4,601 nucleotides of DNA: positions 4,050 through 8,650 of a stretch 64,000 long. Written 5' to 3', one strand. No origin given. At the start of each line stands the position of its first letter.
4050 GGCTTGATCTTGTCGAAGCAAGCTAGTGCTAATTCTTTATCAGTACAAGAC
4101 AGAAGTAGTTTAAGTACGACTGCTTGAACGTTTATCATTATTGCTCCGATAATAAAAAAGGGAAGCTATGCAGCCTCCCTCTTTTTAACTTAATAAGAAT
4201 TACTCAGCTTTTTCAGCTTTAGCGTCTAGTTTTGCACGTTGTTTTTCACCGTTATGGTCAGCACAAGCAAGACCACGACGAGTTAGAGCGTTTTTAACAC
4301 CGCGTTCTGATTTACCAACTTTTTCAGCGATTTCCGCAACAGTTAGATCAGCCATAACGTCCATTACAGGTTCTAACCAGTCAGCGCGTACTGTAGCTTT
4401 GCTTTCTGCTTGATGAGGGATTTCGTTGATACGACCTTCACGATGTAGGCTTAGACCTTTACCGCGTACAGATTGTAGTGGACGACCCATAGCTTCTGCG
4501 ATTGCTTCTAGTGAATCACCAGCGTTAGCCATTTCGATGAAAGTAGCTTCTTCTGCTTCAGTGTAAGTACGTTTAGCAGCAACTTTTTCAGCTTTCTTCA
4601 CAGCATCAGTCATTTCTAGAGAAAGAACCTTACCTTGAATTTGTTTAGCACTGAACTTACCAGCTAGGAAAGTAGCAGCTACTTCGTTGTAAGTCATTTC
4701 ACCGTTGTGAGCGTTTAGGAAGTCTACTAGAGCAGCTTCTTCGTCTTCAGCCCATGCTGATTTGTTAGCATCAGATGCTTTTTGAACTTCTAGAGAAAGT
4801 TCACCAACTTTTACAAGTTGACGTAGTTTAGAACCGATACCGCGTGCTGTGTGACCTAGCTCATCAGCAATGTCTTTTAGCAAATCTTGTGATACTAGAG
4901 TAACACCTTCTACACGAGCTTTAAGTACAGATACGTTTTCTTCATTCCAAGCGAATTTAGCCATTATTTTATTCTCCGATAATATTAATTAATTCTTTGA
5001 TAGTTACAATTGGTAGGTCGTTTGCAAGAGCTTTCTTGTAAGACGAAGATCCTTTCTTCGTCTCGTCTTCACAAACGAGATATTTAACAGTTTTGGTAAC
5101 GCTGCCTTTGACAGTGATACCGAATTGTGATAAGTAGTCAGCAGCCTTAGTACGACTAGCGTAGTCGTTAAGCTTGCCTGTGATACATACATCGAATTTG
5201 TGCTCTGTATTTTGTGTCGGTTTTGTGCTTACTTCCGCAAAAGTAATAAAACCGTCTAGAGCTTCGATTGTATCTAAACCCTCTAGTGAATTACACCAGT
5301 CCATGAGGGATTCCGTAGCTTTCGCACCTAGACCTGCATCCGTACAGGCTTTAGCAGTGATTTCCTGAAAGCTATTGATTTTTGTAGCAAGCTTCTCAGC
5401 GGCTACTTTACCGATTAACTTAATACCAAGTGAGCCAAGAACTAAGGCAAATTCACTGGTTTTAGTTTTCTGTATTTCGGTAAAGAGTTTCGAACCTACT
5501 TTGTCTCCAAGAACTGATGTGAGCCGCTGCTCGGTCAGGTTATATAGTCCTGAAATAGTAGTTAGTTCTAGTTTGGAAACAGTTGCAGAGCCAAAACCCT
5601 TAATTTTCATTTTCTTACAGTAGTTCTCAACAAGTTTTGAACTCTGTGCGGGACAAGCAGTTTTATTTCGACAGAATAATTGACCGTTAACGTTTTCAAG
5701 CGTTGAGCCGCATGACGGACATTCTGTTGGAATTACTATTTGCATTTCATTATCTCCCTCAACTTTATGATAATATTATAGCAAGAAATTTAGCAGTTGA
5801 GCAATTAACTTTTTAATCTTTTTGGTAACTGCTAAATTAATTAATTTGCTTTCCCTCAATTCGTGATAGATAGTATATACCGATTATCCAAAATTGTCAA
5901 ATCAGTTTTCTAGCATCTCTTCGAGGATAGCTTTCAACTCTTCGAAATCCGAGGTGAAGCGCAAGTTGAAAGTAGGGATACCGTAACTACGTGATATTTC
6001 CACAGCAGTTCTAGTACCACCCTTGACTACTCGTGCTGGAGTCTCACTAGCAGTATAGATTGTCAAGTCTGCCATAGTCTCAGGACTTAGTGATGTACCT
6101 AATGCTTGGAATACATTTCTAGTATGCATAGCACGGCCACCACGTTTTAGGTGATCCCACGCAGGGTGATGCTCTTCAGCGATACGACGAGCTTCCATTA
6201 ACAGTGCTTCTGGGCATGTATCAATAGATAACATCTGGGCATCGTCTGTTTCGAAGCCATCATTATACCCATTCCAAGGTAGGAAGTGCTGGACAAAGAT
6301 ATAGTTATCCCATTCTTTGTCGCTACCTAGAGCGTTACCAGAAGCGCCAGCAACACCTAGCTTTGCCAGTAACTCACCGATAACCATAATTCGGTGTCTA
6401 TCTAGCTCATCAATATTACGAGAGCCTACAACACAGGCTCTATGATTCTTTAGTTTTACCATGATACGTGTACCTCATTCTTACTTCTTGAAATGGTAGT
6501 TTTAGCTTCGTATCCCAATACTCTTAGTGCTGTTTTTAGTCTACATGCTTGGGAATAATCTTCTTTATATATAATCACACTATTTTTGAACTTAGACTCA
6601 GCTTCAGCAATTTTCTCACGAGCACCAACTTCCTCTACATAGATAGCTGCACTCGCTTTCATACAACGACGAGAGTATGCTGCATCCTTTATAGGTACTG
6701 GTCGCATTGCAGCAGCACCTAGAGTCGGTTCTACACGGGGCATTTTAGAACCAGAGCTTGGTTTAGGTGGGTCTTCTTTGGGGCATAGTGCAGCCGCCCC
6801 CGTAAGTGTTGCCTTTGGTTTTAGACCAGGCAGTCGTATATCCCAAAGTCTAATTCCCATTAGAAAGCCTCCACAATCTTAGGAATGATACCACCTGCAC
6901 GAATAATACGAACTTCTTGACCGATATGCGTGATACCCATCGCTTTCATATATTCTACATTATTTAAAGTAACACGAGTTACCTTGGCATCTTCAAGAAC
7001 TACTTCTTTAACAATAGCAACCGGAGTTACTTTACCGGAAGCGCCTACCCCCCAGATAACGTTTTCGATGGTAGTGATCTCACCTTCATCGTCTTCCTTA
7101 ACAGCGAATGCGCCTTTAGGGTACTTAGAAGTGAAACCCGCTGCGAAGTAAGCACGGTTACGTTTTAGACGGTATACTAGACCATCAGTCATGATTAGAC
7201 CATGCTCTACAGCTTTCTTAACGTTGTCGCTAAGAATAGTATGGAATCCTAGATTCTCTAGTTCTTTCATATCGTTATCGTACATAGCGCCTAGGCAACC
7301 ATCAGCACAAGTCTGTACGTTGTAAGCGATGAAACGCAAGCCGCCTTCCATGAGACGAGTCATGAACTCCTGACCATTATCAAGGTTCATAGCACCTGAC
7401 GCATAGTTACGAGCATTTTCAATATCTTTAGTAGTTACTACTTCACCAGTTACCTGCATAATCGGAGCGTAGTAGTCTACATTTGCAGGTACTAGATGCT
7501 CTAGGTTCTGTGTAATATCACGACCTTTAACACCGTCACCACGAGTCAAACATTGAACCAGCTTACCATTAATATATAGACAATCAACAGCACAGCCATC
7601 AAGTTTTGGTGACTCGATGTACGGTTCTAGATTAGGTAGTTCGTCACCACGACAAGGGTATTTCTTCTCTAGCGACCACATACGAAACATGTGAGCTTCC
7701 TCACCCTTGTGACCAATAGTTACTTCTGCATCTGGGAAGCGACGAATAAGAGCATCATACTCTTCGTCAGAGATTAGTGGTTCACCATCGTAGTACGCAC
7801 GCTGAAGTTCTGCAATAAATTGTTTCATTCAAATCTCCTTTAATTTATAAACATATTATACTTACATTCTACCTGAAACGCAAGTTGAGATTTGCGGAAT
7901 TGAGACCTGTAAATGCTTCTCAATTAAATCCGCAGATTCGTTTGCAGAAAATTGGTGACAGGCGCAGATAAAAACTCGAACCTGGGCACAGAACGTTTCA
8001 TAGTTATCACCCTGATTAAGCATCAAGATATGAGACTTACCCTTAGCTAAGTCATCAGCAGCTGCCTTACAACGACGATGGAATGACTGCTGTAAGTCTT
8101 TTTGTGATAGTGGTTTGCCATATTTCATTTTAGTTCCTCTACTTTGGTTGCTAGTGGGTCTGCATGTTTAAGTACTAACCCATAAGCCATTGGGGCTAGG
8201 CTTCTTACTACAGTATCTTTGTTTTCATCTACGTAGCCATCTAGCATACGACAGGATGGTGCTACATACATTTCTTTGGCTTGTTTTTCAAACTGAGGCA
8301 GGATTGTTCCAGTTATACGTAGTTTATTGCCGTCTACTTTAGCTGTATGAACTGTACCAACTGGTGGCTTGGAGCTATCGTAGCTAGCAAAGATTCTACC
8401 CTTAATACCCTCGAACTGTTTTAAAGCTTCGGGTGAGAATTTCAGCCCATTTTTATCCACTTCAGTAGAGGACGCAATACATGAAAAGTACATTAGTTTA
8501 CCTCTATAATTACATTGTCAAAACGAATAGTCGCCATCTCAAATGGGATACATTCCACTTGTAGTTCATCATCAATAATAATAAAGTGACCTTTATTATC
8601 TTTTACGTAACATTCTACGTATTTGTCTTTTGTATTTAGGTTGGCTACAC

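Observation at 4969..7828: NAD-dependent DNA ligase split into two genes at the OB/Zn-finger boundary, with two unrelated ORFs inserted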

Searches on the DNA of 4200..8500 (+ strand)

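Call 5: search_dna_similar(query=window:4200-8500:+, collection=phages, mode=near, max_rows=40)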
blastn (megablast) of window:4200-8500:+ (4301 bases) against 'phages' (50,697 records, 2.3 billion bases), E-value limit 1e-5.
Records with a match: 52; places in all: 52; records where one place covers at least 80% of the query: 43.
Best place of each record, by identity: >=99% 2; 95-99% 41; 80-90% 9.
By first word of the organism name: Vibrio 52.
By host as written in the record: Vibrio harveyi BAA-1116 36; Vibrio campbellii BB120 7; Vibrio parahaemolyticus ATCC 33844 3; Vibrio campbellii ATCC BAA-1116 2; Vibrio parahaemolyticus FORC023 1; Vibrio parahaemolyticus NBRC 12711 1; Vibrio ordalii VO5 1; Vibrio parahaemolyticus ATCC 17802 1.
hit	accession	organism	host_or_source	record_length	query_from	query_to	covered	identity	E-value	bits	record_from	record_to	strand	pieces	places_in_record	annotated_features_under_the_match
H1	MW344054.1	Vibrio phage Gary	Vibrio harveyi BAA-1116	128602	1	4301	100%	100.0%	0e+0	7943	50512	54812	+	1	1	NAD-dependent DNA ligase subunit A | NAD-dependent DNA ligase subunit B | D5 protein | hypothetical protein (x5)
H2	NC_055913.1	Vibrio phage Gary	Vibrio harveyi BAA-1116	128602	1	4301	100%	100.0%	0e+0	7943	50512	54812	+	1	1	NAD-dependent DNA ligase (x2) | D5 protein | DprA-like DNA recombination-mediator protein | hypothetical protein (x4)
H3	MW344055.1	Vibrio phage GRLPWR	Vibrio harveyi BAA-1116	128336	1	4299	100%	98.7%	0e+0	7624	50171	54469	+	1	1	60: NAD-dependent DNA ligase subunit A | 57: NAD-dependent DNA ligase subunit B | 56: D5 protein | 58: hypothetical protein | 59: hypothetical protein | and 3 other names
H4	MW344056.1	Vibrio phage ABurr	Vibrio harveyi BAA-1116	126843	1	4299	100%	98.7%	0e+0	7624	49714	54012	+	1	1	58: NAD-dependent DNA ligase subunit A | 55: NAD-dependent DNA ligase subunit B | 54: D5 protein | 56: hypothetical protein | 57: hypothetical protein | and 3 other names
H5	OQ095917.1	Vibrio phage Javier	Vibrio harveyi BAA-1116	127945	1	4301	100%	98.3%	0e+0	7539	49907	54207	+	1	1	NAD-dependent DNA ligase subunit A | NAD-dependent DNA ligase subunit B | D5 protein | hypothetical protein (x5)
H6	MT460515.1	Vibrio phage Cody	Vibrio harveyi BAA-1116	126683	1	4301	98%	97.9%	0e+0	7294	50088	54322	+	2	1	NAD-dependent DNA ligase subunit A | NAD-dependent DNA ligase subunit B | D5 protein | hypothetical protein (x5)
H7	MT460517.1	Vibrio phage Athena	Vibrio harveyi BAA-1116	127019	1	4301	98%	97.9%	0e+0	7294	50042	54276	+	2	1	NAD-dependent DNA ligase subunit A | NAD-dependent DNA ligase subunit B | D5 protein | hypothetical protein (x5)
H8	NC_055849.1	Vibrio phage Cody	Vibrio harveyi BAA-1116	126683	1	4301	98%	97.9%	0e+0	7294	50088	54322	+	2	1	NAD-dependent DNA ligase (x2) | D5 protein | DprA-like DNA recombination-mediator protein | hypothetical protein (x4)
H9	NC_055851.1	Vibrio phage Athena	Vibrio harveyi BAA-1116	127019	1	4301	98%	97.9%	0e+0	7294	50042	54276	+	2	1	NAD-dependent DNA ligase (x2) | D5 protein | DprA-like DNA recombination-mediator protein | hypothetical protein (x4)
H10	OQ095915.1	Vibrio phage Wyman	Vibrio harveyi BAA-1116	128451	1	4299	98%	97.5%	0e+0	7202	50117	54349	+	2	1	NAD-dependent DNA ligase subunit A | NAD-dependent DNA ligase subunit B | D5 protein | hypothetical protein (x5)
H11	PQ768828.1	Vibrio phage Luma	Vibrio campbellii BB120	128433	1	4301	98%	97.0%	0e+0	7087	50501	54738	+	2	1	NAD-dependent DNA ligase subunit A | NAD-dependent DNA ligase subunit B | D5 protein | hypothetical protein (x5)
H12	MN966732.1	Vibrio phage Chester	Vibrio harveyi BAA-1116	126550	1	4301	98%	97.0%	0e+0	7088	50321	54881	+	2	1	NAD-dependent DNA ligase subunit A | NAD-dependent DNA ligase subunit B | D5 protein | hypothetical protein (x6)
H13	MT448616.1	Vibrio phage BBMuffin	Vibrio harveyi BAA-1116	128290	1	4301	98%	97.0%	0e+0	7088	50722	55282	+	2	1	NAD-dependent DNA ligase subunit A | NAD-dependent DNA ligase subunit B | D5 protein | hypothetical protein (x6)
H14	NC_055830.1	Vibrio phage Chester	Vibrio harveyi BAA-1116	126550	1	4301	98%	97.0%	0e+0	7088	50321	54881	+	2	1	NAD-dependent DNA ligase (x2) | D5 protein | DprA-like DNA recombination-mediator protein | hypothetical protein (x5)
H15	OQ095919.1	Vibrio phage Noelle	Vibrio harveyi BAA-1116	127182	1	4301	98%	97.0%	0e+0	7088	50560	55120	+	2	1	NAD-dependent DNA ligase subunit A | NAD-dependent DNA ligase subunit B | D5 protein | hypothetical protein (x6)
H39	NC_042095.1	Vibrio phage Thalassa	Vibrio harveyi BAA-1116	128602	1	3952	90%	96.7%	0e+0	6416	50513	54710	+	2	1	NAD-dependent DNA ligase (x2) | D5 protein | DprA-like DNA recombination-mediator protein | hypothetical protein (x4)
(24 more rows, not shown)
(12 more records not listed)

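Call 6: get_annotated_region(hit=H2, flank=3000)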
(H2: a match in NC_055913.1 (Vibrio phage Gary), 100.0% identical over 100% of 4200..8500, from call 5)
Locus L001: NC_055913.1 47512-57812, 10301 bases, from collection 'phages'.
description: Vibrio phage Gary, complete genome.
organism: Vibrio phage Gary (NCBI taxid 2801534)
taxonomy: Viruses; Duplodnaviria; Heunggongvirae; Uroviricota; Caudoviricetes; Demerecviridae; Ermolyevavirinae; Thalassavirus; Thalassavirus gary
host: Vibrio harveyi BAA-1116; source: Chesapeake Bay oyster; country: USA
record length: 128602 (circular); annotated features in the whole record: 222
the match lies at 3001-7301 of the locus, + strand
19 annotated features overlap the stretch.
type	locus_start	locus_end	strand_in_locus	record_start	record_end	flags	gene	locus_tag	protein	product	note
CDS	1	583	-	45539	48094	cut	-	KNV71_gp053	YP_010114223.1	DNA polymerase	gp53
CDS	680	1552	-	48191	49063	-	-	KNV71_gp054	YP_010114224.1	DNA primase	gp54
CDS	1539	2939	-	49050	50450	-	-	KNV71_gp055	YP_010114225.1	putative replicative DNA helicase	gp55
CDS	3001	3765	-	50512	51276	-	-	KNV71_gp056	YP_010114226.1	D5 protein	gp56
CDS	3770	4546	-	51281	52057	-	-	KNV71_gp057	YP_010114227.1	NAD-dependent DNA ligase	gp57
CDS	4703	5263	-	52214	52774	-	-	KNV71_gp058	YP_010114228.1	DprA-like DNA recombination-mediator protein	gp58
CDS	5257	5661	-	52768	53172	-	-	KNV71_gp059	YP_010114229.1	hypothetical protein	gp59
CDS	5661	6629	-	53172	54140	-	-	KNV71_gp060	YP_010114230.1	NAD-dependent DNA ligase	gp60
CDS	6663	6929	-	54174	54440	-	-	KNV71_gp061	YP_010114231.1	hypothetical protein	gp61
CDS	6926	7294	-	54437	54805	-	-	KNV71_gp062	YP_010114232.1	hypothetical protein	gp62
CDS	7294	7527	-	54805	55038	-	-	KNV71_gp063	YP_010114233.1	hypothetical protein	gp63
CDS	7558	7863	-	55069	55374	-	-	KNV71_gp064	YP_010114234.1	transcriptional regulator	gp64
CDS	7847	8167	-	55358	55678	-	-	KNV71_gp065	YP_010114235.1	hypothetical protein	gp65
CDS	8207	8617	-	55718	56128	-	-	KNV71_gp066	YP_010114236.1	DNA binding protein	gp66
CDS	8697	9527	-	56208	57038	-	-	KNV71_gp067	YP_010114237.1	helicase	gp67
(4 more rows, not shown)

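Call 7: get_annotated_region(hit=H14, flank=1000)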
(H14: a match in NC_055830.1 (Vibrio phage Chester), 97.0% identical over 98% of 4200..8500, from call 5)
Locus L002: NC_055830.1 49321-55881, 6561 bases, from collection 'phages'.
description: Vibrio phage Chester, complete genome.
organism: Vibrio phage Chester (NCBI taxid 2712961)
taxonomy: Viruses; Duplodnaviria; Heunggongvirae; Uroviricota; Caudoviricetes; Demerecviridae; Ermolyevavirinae; Thalassavirus; Thalassavirus chester
host: Vibrio harveyi BAA-1116; source: Chesapeake Bay oyster; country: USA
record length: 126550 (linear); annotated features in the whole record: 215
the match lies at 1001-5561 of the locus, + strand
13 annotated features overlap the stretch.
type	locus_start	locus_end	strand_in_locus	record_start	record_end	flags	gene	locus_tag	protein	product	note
CDS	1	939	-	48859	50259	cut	-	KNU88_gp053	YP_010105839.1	helicase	gp53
CDS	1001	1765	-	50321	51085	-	-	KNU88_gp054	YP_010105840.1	D5 protein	gp54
CDS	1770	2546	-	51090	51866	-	-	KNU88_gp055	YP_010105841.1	NAD-dependent DNA ligase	gp55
CDS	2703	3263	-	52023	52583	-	-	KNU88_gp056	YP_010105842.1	DprA-like DNA recombination-mediator protein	gp56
CDS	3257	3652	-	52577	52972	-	-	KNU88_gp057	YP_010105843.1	hypothetical protein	gp57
CDS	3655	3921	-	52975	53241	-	-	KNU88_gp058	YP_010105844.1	hypothetical protein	gp58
CDS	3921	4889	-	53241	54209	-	-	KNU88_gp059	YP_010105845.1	NAD-dependent DNA ligase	gp59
CDS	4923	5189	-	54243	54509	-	-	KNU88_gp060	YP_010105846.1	hypothetical protein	gp60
CDS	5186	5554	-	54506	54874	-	-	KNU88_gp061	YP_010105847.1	hypothetical protein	gp61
CDS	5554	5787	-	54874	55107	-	-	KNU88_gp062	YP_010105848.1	hypothetical protein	gp62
CDS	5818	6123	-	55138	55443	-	-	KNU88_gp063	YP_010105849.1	transcriptional regulator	gp63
CDS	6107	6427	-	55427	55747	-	-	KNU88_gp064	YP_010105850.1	hypothetical protein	gp64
CDS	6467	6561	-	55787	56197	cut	-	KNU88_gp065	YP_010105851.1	DNA binding protein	gp65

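Call 31: search_dna_similar(query=L010:5900-8000:+, collection=phages, mode=near, max_rows=8)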
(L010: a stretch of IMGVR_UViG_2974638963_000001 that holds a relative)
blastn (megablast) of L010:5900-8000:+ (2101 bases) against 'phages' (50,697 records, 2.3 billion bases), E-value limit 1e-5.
Records with a match: 7; places in all: 7; records where one place covers at least 80% of the query: 4.
Best place of each record, by identity: >=99% 2; 90-95% 2; 80-90% 2; 60-80% 1.
By first word of the organism name: Providencia 4; Enterobacter 1; Erwinia 1; Pantoea 1.
By host as written in the record: Providencia sp. 2; Providencia stuartii 2; Enterobacter sp. KKP_3684 1; Erwinia amylovora 1; Pantoea agglomerans AUR 1.
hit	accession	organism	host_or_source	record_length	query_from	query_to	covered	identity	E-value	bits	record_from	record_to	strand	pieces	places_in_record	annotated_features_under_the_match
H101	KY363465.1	Providencia phage vB_PreS_PR1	Providencia sp.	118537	1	2101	100%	100.0%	0e+0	3880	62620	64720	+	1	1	DNA ligase | DNA ligase subunit B | hypothetical protein (x2) | promoter | terminator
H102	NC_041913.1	Providencia phage vB_PreS_PR1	Providencia sp.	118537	1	2101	100%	100.0%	0e+0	3880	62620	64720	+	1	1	NAD-dependent DNA ligase (x2) | hypothetical protein (x2) | promoter | terminator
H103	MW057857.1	Providencia phage PSTCR5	Providencia stuartii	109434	1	2101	100%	92.7%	0e+0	3025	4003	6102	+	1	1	DNA ligase (x2) | hypothetical protein (x2)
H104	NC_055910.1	Providencia phage PSTCR5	Providencia stuartii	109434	1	2101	100%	92.7%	0e+0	3025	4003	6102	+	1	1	NAD-dependent DNA ligase (x2) | hypothetical protein (x2)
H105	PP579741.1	Enterobacter phage KKP_3711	Enterobacter sp. KKP_3684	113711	1859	2078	10%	78.4%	6e-29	135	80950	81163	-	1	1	hypothetical protein | putative transcription factor D5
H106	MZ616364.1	Erwinia phage KEY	Erwinia amylovora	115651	1873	2007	6%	81.8%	1e-21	111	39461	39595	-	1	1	putative NAD-dependent DNA ligase, subunit B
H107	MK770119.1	Pantoea phage vB_PagS_AAS21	Pantoea agglomerans AUR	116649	1873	1989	6%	84.0%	1e-21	111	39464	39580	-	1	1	NAD-dependent DNA ligase, subunit B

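Call 42: get_annotated_region(hit=H8, flank=200)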
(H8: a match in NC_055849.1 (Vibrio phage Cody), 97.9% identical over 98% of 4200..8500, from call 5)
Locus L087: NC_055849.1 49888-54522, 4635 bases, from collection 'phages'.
description: Vibrio phage Cody, complete genome.
organism: Vibrio phage Cody (NCBI taxid 2736263)
taxonomy: Viruses; Duplodnaviria; Heunggongvirae; Uroviricota; Caudoviricetes; Demerecviridae; Ermolyevavirinae; Thalassavirus; Thalassavirus cody
host: Vibrio harveyi BAA-1116; source: Chesapeake Bay Oyster; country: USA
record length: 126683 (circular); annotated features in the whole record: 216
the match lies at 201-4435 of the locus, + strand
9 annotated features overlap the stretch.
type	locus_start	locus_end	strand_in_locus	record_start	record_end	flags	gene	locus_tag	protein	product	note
CDS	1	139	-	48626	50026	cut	-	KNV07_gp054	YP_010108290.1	putative replicative DNA helicase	gp54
CDS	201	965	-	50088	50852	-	-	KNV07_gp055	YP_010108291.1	D5 protein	gp55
CDS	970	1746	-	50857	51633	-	-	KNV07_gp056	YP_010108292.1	NAD-dependent DNA ligase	gp56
CDS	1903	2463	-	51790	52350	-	-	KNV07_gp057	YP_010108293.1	DprA-like DNA recombination-mediator protein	gp57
CDS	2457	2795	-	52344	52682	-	-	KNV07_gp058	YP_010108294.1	hypothetical protein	gp58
CDS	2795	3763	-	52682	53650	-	-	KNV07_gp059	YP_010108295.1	NAD-dependent DNA ligase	gp59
CDS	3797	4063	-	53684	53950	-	-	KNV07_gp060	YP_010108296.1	hypothetical protein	gp60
CDS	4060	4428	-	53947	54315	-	-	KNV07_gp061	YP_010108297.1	hypothetical protein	gp61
CDS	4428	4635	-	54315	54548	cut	-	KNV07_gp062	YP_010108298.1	hypothetical protein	gp62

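Call 43: get_annotated_region(hit=H39, flank=600)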
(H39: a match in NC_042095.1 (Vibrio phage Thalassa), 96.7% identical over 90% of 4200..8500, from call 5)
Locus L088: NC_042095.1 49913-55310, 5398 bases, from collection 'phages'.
description: Vibrio phage Thalassa, complete genome.
organism: Vibrio phage Thalassa (NCBI taxid 2570301)
taxonomy: Viruses; Duplodnaviria; Heunggongvirae; Uroviricota; Caudoviricetes; Demerecviridae; Ermolyevavirinae; Thalassavirus; Thalassavirus thalassa
host: Vibrio harveyi BAA-1116; source: Chesapeake Bay Oyster; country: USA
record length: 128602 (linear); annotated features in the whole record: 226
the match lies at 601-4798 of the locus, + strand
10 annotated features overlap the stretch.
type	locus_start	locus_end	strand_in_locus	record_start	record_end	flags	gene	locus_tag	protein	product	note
CDS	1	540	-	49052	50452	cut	-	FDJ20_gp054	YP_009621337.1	putative replicative helicase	gp54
CDS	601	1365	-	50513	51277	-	-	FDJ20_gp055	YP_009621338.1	D5 protein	gp55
CDS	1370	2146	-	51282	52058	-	-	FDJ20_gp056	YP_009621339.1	NAD-dependent DNA ligase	gp56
CDS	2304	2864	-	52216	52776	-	-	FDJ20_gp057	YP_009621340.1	DprA-like DNA recombination-mediator protein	gp57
CDS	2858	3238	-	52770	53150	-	-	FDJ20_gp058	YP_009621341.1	hypothetical protein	gp58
CDS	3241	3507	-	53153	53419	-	-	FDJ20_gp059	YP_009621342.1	hypothetical protein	gp59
CDS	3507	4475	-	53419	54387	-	-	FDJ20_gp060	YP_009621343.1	NAD-dependent DNA ligase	gp60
CDS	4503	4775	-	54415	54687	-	-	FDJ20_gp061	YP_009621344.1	hypothetical protein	gp61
CDS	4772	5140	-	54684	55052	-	-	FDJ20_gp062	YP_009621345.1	hypothetical protein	gp62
CDS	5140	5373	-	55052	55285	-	-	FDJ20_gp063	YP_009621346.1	hypothetical protein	gp63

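Call 46: get_annotated_region(hit=H101, flank=1500)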
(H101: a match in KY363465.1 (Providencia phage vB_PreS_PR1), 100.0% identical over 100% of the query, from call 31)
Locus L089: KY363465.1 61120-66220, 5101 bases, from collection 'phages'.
description: Providencia phage vB_PreS_PR1, complete genome.
organism: Providencia phage vB_PreS_PR1 (NCBI taxid 1931407)
taxonomy: Viruses; Duplodnaviria; Heunggongvirae; Uroviricota; Caudoviricetes; Demerecviridae; Priunavirus; Priunavirus PR1
host: Providencia sp.; source: wastewater plant raw effluent; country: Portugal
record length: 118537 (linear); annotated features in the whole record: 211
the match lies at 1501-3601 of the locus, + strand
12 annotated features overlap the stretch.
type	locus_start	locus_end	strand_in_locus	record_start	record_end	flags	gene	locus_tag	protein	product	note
CDS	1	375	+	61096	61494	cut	-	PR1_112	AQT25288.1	hypothetical protein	-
CDS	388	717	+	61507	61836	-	-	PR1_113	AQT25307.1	hypothetical protein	-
CDS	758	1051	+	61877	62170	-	-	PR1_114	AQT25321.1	transcriptional regulator protein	-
regulatory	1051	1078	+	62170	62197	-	-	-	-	terminator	-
CDS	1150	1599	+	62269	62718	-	-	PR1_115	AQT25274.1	hypothetical protein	-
CDS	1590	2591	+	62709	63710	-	-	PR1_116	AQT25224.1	DNA ligase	-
regulatory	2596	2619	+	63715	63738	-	-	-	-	terminator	-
regulatory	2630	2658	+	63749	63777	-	-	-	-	promoter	-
CDS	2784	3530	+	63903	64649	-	-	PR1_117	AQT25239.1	DNA ligase subunit B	-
CDS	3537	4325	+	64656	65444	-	-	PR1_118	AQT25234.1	hypothetical protein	-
regulatory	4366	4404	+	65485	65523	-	-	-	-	terminator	-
CDS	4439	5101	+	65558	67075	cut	-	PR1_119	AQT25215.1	DNA helicase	-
